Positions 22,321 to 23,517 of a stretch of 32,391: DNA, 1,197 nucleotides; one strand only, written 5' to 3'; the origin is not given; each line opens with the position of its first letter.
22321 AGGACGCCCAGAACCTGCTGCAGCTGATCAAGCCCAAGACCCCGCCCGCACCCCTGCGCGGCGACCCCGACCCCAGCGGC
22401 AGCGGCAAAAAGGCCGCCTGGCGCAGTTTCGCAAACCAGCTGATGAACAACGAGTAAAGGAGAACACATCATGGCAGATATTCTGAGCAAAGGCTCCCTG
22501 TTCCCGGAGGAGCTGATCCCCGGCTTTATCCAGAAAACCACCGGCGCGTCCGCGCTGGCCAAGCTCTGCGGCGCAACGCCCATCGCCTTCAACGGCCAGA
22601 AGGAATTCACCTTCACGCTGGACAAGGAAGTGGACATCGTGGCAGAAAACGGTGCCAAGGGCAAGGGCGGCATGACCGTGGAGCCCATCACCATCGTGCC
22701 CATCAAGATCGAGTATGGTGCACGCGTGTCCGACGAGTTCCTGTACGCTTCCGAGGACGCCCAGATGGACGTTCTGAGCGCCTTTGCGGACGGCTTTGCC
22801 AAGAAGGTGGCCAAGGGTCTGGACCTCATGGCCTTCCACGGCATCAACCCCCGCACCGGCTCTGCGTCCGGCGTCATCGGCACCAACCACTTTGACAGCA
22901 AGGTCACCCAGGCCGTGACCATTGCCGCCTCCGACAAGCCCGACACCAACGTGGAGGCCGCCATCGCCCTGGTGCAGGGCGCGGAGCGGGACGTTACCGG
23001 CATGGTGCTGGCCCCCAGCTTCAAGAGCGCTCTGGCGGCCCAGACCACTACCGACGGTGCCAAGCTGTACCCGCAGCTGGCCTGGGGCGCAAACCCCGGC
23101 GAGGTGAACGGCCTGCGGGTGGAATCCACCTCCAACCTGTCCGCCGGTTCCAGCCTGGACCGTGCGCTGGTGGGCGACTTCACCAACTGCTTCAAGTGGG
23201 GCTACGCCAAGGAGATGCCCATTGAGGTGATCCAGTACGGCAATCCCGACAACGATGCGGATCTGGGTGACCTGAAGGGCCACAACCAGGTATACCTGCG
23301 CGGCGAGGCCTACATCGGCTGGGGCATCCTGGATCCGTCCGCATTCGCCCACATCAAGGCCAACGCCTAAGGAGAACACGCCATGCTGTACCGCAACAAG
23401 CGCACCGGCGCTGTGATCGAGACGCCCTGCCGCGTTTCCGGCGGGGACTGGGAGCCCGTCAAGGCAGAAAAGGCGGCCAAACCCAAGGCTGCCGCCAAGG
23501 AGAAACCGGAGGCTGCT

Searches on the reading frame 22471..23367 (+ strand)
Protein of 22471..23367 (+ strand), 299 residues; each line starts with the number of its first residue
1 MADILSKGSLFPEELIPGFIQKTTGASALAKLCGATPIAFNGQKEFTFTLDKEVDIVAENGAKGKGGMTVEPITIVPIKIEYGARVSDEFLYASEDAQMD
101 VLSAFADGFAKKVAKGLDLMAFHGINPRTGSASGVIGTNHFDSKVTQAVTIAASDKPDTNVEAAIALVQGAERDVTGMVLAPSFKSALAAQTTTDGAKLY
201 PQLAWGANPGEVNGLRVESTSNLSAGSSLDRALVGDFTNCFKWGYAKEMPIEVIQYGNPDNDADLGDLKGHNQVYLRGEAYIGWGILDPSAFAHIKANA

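Call 90: search_protein_families(library=pfam, proteins=[window:22471-23367:+], max_evalue=0.001)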
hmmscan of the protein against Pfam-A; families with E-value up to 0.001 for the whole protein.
window:22471-23367:+ (299 aa): 1 family
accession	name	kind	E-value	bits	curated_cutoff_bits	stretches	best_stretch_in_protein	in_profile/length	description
PF05065.19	Phage_capsid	-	5e-19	69.2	24.2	1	9-296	3-279/280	Phage capsid family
